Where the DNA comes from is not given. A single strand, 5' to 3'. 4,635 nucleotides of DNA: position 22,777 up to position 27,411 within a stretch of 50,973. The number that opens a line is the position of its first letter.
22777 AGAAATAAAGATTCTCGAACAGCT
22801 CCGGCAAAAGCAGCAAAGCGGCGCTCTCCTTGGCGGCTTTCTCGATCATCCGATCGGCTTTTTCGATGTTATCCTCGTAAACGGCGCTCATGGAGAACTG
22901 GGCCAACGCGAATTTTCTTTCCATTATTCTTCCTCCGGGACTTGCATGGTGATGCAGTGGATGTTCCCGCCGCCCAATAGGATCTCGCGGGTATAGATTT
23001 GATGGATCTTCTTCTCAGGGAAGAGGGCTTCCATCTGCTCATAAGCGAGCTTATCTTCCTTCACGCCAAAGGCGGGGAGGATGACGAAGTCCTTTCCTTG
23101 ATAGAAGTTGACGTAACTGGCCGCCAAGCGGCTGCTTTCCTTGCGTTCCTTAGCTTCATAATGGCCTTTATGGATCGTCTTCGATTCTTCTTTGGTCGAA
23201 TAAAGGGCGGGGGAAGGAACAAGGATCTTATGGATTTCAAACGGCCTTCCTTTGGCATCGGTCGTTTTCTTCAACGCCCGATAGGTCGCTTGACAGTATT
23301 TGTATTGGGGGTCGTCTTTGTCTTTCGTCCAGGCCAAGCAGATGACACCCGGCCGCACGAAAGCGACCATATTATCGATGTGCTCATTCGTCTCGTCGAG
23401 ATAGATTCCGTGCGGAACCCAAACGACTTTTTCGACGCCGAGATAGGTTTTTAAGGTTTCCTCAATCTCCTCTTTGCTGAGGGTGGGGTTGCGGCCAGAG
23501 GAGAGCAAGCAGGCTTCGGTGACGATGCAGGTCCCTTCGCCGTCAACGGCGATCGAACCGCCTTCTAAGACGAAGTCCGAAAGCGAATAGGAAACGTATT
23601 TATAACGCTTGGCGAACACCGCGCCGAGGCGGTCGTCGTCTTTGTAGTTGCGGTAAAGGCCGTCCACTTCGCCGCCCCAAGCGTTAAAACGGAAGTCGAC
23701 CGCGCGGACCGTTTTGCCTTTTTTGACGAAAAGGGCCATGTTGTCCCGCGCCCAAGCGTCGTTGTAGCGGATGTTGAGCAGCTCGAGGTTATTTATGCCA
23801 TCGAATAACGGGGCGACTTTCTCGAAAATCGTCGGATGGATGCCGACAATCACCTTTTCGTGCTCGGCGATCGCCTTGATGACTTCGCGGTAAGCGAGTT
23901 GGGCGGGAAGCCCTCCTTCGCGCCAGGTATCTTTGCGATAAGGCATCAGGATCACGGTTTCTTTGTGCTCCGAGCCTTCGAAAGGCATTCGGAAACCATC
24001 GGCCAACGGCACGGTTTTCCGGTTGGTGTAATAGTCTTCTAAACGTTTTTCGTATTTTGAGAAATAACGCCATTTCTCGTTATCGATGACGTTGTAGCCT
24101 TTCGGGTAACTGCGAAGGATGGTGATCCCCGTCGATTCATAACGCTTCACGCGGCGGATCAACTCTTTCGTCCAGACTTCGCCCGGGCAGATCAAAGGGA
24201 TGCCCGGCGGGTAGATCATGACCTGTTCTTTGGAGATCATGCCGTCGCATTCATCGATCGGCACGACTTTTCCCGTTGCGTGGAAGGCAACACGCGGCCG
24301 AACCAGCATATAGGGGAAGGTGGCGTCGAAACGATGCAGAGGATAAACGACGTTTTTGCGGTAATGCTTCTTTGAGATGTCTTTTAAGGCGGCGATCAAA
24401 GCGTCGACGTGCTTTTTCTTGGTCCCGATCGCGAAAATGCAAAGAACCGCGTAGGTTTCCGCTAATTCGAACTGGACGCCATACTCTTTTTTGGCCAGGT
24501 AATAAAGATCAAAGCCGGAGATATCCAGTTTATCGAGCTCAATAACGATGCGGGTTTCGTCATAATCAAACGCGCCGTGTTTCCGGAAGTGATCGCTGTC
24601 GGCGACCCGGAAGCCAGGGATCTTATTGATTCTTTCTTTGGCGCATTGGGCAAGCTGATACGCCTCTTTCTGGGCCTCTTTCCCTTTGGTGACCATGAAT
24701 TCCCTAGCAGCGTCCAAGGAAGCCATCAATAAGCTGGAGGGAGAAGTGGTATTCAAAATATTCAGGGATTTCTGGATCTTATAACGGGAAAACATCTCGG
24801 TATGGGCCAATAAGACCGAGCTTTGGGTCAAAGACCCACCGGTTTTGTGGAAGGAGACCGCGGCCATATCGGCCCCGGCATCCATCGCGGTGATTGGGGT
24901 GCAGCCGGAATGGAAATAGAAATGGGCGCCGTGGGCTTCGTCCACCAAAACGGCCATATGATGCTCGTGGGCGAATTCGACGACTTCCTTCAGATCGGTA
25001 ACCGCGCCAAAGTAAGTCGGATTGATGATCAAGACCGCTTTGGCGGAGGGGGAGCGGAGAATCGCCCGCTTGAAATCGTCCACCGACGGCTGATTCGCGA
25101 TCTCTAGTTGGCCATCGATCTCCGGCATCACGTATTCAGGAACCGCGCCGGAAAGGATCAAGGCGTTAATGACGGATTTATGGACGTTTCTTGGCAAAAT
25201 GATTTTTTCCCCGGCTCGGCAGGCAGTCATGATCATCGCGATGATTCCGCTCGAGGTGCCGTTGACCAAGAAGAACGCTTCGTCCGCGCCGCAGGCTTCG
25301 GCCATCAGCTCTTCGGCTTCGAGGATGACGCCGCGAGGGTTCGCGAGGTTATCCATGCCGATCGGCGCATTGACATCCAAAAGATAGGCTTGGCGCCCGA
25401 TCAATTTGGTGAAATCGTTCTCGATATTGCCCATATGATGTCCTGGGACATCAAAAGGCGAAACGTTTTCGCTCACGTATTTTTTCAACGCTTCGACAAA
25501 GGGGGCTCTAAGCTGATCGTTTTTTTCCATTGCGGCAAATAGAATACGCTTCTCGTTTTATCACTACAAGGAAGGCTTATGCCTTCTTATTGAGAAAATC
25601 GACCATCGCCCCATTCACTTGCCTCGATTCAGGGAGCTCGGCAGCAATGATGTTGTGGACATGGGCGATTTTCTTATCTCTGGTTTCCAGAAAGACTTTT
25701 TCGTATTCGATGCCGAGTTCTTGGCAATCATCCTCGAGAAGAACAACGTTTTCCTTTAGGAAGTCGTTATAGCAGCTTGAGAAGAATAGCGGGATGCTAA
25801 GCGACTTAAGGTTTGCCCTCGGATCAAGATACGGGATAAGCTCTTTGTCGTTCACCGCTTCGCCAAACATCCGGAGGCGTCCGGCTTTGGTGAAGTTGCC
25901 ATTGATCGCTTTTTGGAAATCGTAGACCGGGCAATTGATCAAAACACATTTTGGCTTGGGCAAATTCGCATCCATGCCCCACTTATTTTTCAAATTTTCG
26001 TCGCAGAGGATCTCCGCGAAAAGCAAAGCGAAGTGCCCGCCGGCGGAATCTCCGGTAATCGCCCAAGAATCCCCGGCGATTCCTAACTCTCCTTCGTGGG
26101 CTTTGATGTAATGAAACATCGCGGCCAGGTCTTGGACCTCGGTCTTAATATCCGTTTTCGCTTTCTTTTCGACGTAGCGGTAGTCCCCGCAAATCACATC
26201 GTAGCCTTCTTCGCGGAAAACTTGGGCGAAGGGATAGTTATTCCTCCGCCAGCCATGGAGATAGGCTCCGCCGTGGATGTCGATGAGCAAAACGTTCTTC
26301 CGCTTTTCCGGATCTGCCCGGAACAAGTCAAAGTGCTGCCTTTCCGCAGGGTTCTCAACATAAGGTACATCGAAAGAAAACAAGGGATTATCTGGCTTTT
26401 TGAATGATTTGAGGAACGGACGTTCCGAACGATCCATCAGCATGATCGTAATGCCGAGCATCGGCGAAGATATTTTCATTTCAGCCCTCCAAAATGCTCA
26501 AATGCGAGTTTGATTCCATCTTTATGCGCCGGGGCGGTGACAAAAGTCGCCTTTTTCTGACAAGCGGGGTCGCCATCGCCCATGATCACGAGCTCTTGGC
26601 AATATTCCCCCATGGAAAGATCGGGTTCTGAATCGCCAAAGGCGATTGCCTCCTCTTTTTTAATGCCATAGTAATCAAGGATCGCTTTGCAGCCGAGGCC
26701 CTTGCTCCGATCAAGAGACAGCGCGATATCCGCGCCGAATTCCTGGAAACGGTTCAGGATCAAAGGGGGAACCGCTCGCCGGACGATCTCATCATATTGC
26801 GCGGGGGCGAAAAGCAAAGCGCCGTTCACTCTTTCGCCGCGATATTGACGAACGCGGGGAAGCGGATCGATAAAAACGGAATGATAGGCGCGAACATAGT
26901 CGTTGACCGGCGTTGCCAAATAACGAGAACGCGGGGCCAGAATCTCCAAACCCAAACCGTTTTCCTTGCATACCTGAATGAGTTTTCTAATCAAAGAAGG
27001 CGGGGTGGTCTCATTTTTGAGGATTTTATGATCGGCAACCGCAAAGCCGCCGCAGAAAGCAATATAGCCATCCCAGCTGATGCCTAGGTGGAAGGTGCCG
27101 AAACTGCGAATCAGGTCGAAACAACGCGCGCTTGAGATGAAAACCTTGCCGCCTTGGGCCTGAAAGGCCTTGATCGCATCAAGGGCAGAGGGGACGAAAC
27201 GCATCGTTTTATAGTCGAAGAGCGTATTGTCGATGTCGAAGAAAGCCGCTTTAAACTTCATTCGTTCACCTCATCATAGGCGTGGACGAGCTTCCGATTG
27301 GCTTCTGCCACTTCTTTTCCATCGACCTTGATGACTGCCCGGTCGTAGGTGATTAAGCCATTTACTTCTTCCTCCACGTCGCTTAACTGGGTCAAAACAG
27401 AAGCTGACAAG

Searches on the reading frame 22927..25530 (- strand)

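Call 55: search_protein_families(library=pfam, max_evalue=0.00001, proteins=[window:22927-25530:-])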
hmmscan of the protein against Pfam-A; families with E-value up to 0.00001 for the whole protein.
window:22927-25530:- (868 aa): 8 families
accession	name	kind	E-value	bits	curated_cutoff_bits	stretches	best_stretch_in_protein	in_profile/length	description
PF04371.20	PAD_porph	-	2.8e-105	352.5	25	1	514-865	1-321/321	Porphyromonas-type peptidyl-arginine deiminase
PF01276.26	OKR_DC_1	-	8.3e-67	226.2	27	1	10-317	2-333/417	Orn/Lys/Arg decarboxylase, major domain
PF00155.27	Aminotran_1_2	-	9.6e-12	45.2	19.7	1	66-313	41-301/361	Aminotransferase class I and II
PF01041.23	DegT_DnrJ_EryC1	-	7e-11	42.4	19.8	1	72-230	29-173/360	DegT/DnrJ/EryC1/StrS aminotransferase family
PF03711.20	OKR_DC_1_C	-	2.2e-09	38.2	24.2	1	405-456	44-99/132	Orn/Lys/Arg decarboxylase, C-terminal domain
PF00266.25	Aminotran_5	-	1.9e-08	34.1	21.5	1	71-313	47-304/371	Aminotransferase class-V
PF01212.27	Beta_elim_lyase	-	1.2e-07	31.8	27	1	69-244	34-213/288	Beta-eliminating lyase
PF01053.26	Cys_Met_Meta_PP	-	2.2e-06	27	27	1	73-205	58-181/381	Cys/Met metabolism PLP-dependent enzyme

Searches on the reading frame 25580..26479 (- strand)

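Call 75: search_protein_families(library=pfam, max_evalue=0.00001, proteins=[window:25580-26479:-])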
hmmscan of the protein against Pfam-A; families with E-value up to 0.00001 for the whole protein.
window:25580-26479:- (300 aa): 2 families
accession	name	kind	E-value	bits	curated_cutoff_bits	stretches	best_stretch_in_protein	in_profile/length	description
PF20434.5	BD-FAE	-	9.9e-17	61.6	26.8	1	51-230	2-191/215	BD-FAE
PF07859.19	Abhydrolase_3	-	1.3e-09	38.5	25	1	66-196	2-120/210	alpha/beta hydrolase fold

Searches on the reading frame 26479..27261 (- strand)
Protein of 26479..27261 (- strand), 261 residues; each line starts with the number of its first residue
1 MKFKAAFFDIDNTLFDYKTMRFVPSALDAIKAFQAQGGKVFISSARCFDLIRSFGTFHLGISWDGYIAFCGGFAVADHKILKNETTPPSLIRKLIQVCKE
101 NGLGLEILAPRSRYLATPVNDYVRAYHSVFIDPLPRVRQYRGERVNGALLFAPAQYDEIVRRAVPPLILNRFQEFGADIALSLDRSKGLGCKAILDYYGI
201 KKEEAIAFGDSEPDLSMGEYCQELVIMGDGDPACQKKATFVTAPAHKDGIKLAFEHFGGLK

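Call 75: search_protein_families(library=pfam, max_evalue=0.00001, proteins=[window:26479-27261:-])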
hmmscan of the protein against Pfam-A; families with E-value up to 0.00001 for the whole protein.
window:26479-27261:- (261 aa): 2 families
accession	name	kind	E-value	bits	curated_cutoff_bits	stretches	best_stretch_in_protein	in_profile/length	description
PF08282.18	Hydrolase_3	-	8.7e-29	101.4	20.9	1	7-251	2-252/255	haloacid dehalogenase-like hydrolase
PF00702.32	Hydrolase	-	7.5e-07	30.2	26.4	0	3-44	1-47/191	haloacid dehalogenase-like hydrolase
